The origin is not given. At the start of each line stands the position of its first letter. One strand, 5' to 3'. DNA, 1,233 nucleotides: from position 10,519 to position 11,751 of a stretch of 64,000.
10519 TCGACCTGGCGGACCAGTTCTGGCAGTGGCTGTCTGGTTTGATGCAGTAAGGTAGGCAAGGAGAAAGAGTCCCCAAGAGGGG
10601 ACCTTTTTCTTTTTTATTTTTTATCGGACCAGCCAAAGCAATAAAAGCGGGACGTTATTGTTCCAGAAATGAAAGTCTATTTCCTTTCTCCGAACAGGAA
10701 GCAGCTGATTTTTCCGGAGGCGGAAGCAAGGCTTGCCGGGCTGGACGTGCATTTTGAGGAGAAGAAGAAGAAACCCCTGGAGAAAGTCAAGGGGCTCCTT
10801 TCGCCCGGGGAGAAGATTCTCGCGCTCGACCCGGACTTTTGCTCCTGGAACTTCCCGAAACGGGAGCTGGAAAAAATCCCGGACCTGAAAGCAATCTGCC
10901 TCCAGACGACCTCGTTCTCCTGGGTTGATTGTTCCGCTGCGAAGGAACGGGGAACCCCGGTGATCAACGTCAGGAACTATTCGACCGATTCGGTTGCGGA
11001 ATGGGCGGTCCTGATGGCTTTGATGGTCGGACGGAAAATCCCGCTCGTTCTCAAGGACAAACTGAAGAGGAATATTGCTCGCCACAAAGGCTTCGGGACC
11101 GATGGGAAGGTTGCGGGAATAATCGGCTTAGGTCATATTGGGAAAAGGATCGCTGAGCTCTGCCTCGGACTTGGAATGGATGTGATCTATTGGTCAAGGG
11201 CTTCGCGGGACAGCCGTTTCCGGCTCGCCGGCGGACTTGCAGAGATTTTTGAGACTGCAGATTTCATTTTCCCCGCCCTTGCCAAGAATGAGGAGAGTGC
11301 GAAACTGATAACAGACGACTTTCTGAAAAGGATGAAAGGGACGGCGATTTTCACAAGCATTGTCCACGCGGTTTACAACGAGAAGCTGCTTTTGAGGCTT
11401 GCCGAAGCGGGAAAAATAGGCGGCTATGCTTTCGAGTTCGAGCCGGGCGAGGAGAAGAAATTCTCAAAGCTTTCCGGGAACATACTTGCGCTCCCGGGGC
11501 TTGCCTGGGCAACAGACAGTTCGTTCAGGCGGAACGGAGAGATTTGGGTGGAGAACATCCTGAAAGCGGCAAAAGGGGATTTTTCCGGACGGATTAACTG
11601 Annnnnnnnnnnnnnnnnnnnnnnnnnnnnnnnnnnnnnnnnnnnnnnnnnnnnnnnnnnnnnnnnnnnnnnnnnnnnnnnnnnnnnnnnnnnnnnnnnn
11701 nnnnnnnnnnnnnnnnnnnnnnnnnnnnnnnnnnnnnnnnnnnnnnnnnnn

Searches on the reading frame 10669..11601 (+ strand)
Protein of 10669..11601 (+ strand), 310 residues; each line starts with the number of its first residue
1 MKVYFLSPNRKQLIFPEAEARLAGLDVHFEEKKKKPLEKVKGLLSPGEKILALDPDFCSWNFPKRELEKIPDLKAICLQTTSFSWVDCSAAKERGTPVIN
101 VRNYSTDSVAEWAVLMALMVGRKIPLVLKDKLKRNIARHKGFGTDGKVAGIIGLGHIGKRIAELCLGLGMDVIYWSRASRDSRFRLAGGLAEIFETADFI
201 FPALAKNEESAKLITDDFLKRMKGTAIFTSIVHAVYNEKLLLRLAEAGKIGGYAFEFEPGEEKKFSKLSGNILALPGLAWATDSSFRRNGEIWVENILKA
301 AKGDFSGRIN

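Call 9: search_protein_families(library=pfam, proteins=[window:10669-11601:+], max_evalue=0.01)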
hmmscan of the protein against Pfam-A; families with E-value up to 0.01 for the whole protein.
window:10669-11601:+ (310 aa): 2 families
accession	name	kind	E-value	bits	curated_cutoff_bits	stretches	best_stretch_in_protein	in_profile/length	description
PF02826.25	2-Hacid_dh_C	-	1.1e-21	77.5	25.1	1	116-266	3-166/178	D-isomer specific 2-hydroxyacid dehydrogenase, NAD binding domain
PF00389.36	2-Hacid_dh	-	1.3e-12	48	24.6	1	65-304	54-127/134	D-isomer specific 2-hydroxyacid dehydrogenase, catalytic domain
